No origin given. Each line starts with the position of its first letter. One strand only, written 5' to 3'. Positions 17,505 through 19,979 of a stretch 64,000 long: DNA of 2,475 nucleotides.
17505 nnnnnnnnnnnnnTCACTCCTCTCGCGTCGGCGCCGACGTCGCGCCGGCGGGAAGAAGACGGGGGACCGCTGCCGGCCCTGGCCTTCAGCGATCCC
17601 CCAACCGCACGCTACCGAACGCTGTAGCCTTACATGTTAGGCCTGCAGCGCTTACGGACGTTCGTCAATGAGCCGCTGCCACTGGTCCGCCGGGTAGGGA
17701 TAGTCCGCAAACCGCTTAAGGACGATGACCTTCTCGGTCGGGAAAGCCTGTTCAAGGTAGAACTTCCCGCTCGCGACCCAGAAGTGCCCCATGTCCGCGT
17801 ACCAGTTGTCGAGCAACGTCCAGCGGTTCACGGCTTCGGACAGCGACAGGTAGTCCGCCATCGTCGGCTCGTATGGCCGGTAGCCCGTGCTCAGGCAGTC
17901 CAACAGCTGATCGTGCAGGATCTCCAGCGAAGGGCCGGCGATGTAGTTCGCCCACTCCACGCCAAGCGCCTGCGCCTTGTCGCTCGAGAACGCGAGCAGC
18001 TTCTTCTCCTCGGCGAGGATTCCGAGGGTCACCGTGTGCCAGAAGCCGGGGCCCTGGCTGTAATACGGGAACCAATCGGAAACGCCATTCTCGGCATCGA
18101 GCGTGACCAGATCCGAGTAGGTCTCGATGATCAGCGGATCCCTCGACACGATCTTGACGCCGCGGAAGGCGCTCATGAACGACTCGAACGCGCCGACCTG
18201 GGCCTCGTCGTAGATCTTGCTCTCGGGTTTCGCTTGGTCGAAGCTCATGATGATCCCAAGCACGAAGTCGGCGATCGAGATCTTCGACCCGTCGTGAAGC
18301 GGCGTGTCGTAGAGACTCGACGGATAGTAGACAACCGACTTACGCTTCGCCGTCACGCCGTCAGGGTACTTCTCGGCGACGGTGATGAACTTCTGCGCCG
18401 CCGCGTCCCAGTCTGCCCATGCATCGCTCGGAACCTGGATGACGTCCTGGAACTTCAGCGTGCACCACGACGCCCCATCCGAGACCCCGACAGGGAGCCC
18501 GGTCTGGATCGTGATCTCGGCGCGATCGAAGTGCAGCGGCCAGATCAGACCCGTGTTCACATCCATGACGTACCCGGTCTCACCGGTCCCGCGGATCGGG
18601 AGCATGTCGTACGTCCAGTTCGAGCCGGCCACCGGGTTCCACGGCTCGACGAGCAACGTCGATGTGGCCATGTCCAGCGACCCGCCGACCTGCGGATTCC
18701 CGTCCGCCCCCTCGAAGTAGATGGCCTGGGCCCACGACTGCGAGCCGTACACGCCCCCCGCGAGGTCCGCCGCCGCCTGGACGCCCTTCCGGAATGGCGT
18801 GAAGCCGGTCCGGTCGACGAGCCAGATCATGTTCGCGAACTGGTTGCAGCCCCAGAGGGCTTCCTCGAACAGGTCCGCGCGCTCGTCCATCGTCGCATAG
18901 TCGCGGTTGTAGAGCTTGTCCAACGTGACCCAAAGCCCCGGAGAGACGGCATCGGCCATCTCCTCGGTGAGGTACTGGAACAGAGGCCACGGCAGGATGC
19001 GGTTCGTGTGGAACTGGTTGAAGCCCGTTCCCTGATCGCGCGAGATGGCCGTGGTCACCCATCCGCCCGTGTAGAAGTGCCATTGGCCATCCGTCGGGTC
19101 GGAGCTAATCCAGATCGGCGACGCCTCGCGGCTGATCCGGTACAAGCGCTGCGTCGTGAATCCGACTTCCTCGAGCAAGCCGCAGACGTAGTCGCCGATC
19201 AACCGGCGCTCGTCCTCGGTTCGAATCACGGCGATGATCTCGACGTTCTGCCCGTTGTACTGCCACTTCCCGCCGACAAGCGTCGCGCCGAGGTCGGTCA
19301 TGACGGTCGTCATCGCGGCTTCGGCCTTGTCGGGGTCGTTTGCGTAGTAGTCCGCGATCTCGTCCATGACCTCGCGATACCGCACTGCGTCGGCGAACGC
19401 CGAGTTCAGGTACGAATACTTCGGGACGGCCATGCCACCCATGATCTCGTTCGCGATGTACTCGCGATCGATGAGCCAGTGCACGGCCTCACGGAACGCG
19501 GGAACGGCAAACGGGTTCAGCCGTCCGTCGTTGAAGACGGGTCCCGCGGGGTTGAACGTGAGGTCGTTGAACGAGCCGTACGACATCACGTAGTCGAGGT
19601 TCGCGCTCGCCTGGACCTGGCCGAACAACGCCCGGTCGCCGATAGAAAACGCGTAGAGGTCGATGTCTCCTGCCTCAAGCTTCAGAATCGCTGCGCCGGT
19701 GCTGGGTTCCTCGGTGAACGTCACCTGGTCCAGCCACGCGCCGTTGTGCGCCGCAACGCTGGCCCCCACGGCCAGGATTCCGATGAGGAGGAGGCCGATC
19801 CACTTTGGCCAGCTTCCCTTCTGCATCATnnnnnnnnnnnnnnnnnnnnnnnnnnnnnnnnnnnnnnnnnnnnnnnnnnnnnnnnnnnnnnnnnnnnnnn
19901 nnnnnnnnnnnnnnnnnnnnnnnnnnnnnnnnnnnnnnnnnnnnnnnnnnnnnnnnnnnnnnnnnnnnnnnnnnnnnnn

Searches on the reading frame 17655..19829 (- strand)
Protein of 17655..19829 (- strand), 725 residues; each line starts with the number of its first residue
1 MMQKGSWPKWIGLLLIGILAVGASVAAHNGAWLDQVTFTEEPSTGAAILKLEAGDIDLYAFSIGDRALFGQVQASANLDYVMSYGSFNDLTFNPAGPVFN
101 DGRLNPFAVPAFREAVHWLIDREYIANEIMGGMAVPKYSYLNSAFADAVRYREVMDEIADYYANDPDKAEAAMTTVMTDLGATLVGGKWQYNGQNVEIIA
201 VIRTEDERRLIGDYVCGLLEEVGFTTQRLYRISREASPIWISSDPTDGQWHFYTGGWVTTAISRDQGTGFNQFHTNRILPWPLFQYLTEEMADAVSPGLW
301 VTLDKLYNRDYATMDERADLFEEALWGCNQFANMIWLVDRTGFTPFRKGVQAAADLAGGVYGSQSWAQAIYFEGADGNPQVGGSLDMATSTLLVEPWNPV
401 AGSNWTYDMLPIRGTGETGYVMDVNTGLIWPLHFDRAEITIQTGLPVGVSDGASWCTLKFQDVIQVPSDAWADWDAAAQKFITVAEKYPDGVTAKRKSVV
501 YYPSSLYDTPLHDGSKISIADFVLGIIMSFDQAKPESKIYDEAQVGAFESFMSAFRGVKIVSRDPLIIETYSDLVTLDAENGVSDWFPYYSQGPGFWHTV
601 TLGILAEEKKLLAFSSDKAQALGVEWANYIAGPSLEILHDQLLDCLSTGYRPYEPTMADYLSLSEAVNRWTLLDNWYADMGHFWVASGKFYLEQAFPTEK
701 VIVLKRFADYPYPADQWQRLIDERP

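Call 12: find_encoding_contigs(protein=window:17655-19829:-, flank=3000, max_places=6)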
Protein window:17655-19829:- (725 aa): no gene with exactly this product is on record in the collection.

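Call 16: find_homologous_proteins(query=window:17655-19829:-)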
Query window:17655-19829:- (725 aa): 1951 proteins with E <= 0.001 among 8000 candidates; the best 120 are listed.
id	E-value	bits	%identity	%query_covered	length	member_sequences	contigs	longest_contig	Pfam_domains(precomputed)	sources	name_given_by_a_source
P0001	0.0e+0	1694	100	100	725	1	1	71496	PF00496.28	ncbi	ncbi:MAG: ABC transporter substrate-binding protein [Candidatus Bipolaricaulota bacterium]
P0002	0.0e+0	1342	77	100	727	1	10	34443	PF00496.28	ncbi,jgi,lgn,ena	-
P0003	0.0e+0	1211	72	100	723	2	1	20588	PF00496.28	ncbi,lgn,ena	-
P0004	0.0e+0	1147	69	100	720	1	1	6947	PF00496.28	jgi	-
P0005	0.0e+0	1107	66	100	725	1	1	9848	PF00496.28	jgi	jgi:peptide/nickel transport system substrate-binding protein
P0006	0.0e+0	1079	64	100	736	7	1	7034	PF00496.28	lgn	-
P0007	0.0e+0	1062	64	100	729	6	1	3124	PF00496.28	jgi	-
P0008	0.0e+0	1033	64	96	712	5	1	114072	PF00496.28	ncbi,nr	ncbi:ABC transporter substrate-binding protein [Candidatus Bipolaricaulota bacterium]|nr:ABC transpo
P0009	0.0e+0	1033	64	98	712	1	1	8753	PF00496.28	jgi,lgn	-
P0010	0.0e+0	1030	63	98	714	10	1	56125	PF00496.28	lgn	-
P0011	0.0e+0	1028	64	96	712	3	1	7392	PF00496.28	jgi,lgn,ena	-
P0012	0.0e+0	1012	62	98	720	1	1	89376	PF00496.28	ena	-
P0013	7.1e-298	1008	63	96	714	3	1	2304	PF00496.28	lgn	-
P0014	2.0e-295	1000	61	98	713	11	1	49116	PF00496.28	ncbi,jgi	-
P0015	5.9e-295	998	61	98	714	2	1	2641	PF00496.28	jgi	jgi:peptide/nickel transport system substrate-binding protein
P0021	1.7e-266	904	55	100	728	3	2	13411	PF00496.28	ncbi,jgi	ncbi:MAG: ABC transporter substrate-binding protein [Candidatus Bipolaricaulia bacterium]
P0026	3.7e-259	880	55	100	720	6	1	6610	PF00496.28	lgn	-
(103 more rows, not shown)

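Call 18: find_encoding_contigs(protein=P0002, flank=4000, max_places=3)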
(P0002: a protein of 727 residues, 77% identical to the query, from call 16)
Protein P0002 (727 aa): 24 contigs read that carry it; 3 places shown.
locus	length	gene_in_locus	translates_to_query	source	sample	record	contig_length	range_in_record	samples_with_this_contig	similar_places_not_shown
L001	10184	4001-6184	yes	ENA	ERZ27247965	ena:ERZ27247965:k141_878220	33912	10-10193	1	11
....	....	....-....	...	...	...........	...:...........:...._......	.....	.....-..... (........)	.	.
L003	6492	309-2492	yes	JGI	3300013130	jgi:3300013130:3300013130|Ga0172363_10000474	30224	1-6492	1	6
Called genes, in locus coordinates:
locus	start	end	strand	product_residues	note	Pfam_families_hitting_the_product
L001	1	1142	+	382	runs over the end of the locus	?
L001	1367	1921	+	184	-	-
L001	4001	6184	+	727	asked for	PF00496:SBP_bac_5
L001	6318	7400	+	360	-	PF00528:BPD_transp_1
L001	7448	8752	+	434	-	PF00528:BPD_transp_1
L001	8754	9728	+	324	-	PF00005:ABC_tran, PF02463:SMC_N (weak), PF13191:AAA_16 (faint), PF00004:AAA (faint), PF13304:AAA_21 (weak), PF08352:oligo_HPY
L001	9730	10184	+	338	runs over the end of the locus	PF00005:ABC_tran, PF08352:oligo_HPY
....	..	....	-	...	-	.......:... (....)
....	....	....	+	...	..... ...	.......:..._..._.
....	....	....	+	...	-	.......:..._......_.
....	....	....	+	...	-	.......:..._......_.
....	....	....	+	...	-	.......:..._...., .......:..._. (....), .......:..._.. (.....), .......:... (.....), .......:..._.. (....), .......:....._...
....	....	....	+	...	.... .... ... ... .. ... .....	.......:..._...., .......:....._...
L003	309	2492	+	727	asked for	PF00496:SBP_bac_5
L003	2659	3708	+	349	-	PF00528:BPD_transp_1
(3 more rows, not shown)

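Call 19: find_encoding_contigs(protein=P0003, flank=4000, max_places=2)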
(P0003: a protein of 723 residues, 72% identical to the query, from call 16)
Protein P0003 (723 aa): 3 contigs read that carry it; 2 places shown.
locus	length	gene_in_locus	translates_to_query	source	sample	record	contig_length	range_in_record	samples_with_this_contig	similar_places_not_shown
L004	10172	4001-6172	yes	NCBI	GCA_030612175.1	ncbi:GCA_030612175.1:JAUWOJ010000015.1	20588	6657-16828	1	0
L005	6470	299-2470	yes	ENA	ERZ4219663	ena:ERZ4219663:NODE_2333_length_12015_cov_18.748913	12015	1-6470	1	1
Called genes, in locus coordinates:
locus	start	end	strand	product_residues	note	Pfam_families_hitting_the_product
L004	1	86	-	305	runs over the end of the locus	PF02881:SRP54_N, PF00448:SRP54, PF13401:AAA_22 (weak)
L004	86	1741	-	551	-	PF03485:Arg_tRNA_synt_N, PF00750:tRNA-synt_1d, PF09334:tRNA-synt_1g (faint), PF05746:DALR_1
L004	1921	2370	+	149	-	-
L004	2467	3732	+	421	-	-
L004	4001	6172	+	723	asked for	PF00496:SBP_bac_5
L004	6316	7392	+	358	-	PF00528:BPD_transp_1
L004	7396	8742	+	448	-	PF00528:BPD_transp_1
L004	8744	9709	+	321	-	PF00005:ABC_tran, PF02463:SMC_N (faint), PF13304:AAA_21 (weak), PF08352:oligo_HPY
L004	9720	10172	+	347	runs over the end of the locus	PF00005:ABC_tran, PF13401:AAA_22 (faint), PF08352:oligo_HPY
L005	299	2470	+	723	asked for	PF00496:SBP_bac_5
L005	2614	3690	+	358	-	PF00528:BPD_transp_1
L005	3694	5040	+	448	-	PF00528:BPD_transp_1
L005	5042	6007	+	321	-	PF00005:ABC_tran, PF02463:SMC_N (faint), PF13304:AAA_21 (weak), PF08352:oligo_HPY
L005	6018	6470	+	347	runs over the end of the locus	PF00005:ABC_tran, PF13401:AAA_22 (faint), PF08352:oligo_HPY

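Call 24: find_encoding_contigs(protein=P0005, flank=3000, max_places=2)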
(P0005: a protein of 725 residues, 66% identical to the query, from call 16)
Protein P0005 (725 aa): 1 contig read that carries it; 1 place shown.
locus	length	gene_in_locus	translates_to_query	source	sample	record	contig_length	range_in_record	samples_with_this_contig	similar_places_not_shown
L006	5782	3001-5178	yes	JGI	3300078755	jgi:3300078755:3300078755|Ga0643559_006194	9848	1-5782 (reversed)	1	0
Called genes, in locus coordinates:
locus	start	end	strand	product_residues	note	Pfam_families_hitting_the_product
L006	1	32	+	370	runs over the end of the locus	PF00005:ABC_tran, PF00571:CBS (weak)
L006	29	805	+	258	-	PF00528:BPD_transp_1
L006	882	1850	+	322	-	PF04069:OpuAC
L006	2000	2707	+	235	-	-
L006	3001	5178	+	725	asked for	PF00496:SBP_bac_5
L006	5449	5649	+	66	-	-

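Call 25: find_encoding_contigs(protein=P0008, flank=3000, max_places=2)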
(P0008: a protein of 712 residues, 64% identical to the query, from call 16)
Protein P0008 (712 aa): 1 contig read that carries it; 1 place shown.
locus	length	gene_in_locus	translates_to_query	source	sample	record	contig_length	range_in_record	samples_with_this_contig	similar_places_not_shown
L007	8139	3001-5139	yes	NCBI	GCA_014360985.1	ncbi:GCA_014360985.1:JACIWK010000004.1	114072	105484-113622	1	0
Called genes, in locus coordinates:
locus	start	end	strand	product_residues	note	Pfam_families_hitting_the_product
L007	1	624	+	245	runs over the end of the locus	PF02775:TPP_enzyme_C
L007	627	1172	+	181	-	PF01558:POR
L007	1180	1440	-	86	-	-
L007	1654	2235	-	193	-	PF13384:HTH_23 (faint), PF13518:HTH_28, PF13565:HTH_32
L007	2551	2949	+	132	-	-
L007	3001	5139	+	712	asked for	PF00496:SBP_bac_5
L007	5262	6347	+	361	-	PF00528:BPD_transp_1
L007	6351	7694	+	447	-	PF00528:BPD_transp_1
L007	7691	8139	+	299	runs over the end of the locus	PF05621:TniB (faint), PF00005:ABC_tran, PF02463:SMC_N (faint), PF13401:AAA_22 (weak), PF13304:AAA_21 (weak), PF08352:oligo_HPY (weak)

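Call 30: find_related_loci(query=A2, collection=genome_contigs, flank=3000)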
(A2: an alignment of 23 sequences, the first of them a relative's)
Query A2 (725 aa) in genome_contigs; peptide patterns used: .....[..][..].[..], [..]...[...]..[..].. (x = any residue, [..] = any of these).
599 stretches matched a pattern (row limit reached: there are more); 554 encode a relative of the query (tblastn E <= 1e-3); the best 80 are kept; 80 distinct loci.
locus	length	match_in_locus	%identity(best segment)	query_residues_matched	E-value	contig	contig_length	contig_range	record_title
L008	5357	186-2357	77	1-724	0e+0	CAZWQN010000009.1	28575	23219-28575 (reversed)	MAG TPA_asm: uncultured Thermotogae bacterium isolate SRP098346_co1_422 genome assembly, contig: NODE_1219_length_28575_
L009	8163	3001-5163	72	1-725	0e+0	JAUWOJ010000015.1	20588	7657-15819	MAG: Candidatus Bipolaricaulota bacterium isolate CSMAG_2447 CSMAG_2447_k141_1018829_length_20588_cov_11.9537, whole gen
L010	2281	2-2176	67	1-725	0e+0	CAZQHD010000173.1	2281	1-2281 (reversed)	MAG TPA_asm: uncultured Thermotogae bacterium isolate SRP332253_co2_10 genome assembly, contig: NODE_59473_length_2281_c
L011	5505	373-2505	63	9-717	0e+0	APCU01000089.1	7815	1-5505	Candidatus Caldatribacterium saccharofermentans OP9-77CS F644_contig01386, whole genome shotgun sequence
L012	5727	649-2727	64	27-721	0e+0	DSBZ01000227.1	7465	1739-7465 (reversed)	MAG TPA_asm: Candidatus Acetothermia bacterium isolate SpSt-1184 Ga0129302_1006262, whole genome shotgun sequence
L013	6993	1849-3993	61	14-725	0e+0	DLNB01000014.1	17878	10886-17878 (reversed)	MAG TPA_asm: Acetothermia bacterium UBA7521 UBA7521_contig_3013, whole genome shotgun sequence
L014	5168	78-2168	62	28-725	0e+0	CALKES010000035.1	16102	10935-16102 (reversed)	MAG: Candidatus Bipolaricaulota bacterium isolate S1_Bin_METABAT__52_1 genome assembly, contig: c_000000900066, whole ge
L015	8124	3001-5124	61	14-721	0e+0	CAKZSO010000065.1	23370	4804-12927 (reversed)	MAG: Candidatus Bipolaricaulota bacterium isolate N1_Bin_METABAT__2_1 genome assembly, contig: c_000001200844, whole gen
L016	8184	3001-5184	54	1-725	0e+0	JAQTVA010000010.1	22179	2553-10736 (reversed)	MAG: Candidatus Bipolaricaulis sp. isolate STB_77 NODE_5208_length_22179_cov_5.935244_Sandtown_B, whole genome shotgun s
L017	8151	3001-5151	56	9-722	0e+0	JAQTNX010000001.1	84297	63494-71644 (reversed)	MAG: Candidatus Bipolaricaulis sp. isolate STA_74 NODE_569_length_84297_cov_3.225306_Sandtown_A, whole genome shotgun se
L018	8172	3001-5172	54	1-722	0e+0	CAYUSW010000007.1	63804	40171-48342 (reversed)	MAG TPA_asm: uncultured Thermotogae bacterium isolate binchicken_co255_456 genome assembly, contig: k141_4760536, whole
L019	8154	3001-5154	54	1-723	0e+0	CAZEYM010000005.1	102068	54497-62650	MAG TPA_asm: uncultured Thermotogaceae bacterium isolate SRP141376_co1_223 genome assembly, contig: NODE_499_length_1020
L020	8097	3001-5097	53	24-722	0e+0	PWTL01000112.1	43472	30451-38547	MAG: Candidatus Acetothermia bacterium isolate CSSed11_183R1m CS-Sed11-C483, whole genome shotgun sequence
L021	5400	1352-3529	51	2-723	0e+0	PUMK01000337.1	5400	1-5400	MAG: Candidatus Acetothermia bacterium isolate B1Sed10_229R1 B1-Sed10-C24669, whole genome shotgun sequence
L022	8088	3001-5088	53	24-723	0e+0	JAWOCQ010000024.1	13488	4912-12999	MAG: Candidatus Bipolaricaulota bacterium isolate BLK5-1.bin.47 k191_2105250, whole genome shotgun sequence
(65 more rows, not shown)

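Call 36: find_related_loci(query=A2, collection=metagenome_contigs, flank=1500)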
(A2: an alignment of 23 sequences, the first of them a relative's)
Query A2 (725 aa) in metagenome_contigs; peptide patterns used: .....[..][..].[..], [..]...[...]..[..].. (x = any residue, [..] = any of these).
600 stretches matched a pattern (row limit reached: there are more); 560 encode a relative of the query (tblastn E <= 1e-3); the best 80 are kept; 80 distinct loci.
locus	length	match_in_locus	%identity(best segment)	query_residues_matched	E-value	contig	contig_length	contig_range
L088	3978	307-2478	77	1-724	0e+0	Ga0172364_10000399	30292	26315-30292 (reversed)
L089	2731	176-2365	63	1-724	0e+0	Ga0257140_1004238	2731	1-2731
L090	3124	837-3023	64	1-725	0e+0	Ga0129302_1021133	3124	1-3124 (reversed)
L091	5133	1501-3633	63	9-717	0e+0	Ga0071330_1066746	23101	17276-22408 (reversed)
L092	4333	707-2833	63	15-721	0e+0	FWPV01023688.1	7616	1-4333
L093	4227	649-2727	64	27-721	0e+0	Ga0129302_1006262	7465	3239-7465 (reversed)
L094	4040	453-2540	63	27-721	0e+0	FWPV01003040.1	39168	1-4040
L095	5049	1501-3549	61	27-721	0e+0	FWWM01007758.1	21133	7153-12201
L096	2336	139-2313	54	1-722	0e+0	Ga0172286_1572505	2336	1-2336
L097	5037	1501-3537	54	29-720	0e+0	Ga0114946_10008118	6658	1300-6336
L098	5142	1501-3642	53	14-725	0e+0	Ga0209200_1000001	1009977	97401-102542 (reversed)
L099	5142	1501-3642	52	14-725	0e+0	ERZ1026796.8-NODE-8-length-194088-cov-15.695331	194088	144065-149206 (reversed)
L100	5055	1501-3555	52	28-724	0e+0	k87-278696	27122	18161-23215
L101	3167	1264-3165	55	30-670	0e+0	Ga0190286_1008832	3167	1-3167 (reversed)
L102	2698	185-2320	50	1-722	0e+0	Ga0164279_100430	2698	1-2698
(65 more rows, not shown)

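Call 43: find_encoding_contigs(protein=P0004, flank=1500, max_places=2)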
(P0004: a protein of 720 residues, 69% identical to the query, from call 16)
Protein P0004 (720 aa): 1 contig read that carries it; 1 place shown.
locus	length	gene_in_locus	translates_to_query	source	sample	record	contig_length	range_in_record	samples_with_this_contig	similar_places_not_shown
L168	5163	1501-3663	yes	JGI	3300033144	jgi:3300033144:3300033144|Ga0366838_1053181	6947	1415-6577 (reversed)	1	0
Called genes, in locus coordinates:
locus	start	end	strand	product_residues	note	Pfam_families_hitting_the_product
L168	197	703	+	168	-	PF00496:SBP_bac_5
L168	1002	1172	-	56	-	-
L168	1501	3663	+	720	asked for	PF00496:SBP_bac_5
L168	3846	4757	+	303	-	PF00528:BPD_transp_1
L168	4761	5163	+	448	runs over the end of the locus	PF00528:BPD_transp_1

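Call 44: find_encoding_contigs(protein=P0006, flank=1500, max_places=2)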
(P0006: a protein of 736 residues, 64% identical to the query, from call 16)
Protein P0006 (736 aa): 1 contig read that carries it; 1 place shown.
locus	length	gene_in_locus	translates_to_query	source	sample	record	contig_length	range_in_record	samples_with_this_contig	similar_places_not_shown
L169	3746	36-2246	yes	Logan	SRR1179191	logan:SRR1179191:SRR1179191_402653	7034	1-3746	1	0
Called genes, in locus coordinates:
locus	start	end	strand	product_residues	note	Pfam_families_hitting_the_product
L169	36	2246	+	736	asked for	PF00496:SBP_bac_5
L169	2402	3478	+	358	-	PF00528:BPD_transp_1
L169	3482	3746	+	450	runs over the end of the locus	PF00528:BPD_transp_1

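Call 45: find_encoding_contigs(protein=P0026, flank=1500, max_places=2)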
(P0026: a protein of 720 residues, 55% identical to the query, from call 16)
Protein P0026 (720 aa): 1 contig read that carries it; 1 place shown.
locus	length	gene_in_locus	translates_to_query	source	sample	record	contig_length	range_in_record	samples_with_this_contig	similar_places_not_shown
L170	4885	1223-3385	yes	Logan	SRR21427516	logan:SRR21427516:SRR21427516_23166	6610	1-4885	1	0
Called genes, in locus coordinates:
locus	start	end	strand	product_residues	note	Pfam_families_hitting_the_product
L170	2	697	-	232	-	?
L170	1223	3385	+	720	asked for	PF00496:SBP_bac_5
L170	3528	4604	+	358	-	PF00528:BPD_transp_1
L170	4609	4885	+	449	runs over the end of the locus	PF00528:BPD_transp_1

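Call 68: search_protein_families(library=pfam, proteins=[window:17655-19829:-], max_evalue=0.01)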
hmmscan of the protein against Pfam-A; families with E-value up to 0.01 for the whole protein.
window:17655-19829:- (725 aa): 1 family
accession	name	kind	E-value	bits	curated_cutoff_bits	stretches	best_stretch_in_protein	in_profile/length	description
PF00496.27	SBP_bac_5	-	1.5e-16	60.9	32.4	1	31-265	146-354/368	Bacterial extracellular solute-binding proteins, family 5 Middle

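Call 73: find_encoding_contigs(protein=P0021, flank=1500, max_places=3)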
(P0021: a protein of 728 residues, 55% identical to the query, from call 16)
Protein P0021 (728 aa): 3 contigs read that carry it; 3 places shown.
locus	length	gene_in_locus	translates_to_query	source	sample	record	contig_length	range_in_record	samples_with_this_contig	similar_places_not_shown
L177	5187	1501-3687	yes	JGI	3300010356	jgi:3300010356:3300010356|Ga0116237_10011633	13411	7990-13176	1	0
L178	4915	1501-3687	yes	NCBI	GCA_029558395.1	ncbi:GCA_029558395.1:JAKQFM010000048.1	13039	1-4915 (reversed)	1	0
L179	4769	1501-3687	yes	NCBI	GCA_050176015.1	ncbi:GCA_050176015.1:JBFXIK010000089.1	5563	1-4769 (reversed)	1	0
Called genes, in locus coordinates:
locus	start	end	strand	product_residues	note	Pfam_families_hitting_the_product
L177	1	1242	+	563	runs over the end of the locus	PF00749:tRNA-synt_1c, PF03950:tRNA-synt_1c_C, PF20974:tRNA-synt_1c_C2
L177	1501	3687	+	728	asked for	PF00496:SBP_bac_5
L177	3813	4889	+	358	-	PF00528:BPD_transp_1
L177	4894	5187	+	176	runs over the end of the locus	?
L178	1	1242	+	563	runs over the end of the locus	PF00749:tRNA-synt_1c, PF03950:tRNA-synt_1c_C, PF20974:tRNA-synt_1c_C2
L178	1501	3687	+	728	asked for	PF00496:SBP_bac_5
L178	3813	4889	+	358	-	PF00528:BPD_transp_1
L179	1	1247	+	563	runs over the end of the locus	PF00749:tRNA-synt_1c, PF03950:tRNA-synt_1c_C, PF20974:tRNA-synt_1c_C2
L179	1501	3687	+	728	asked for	PF00496:SBP_bac_5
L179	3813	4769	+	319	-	PF00528:BPD_transp_1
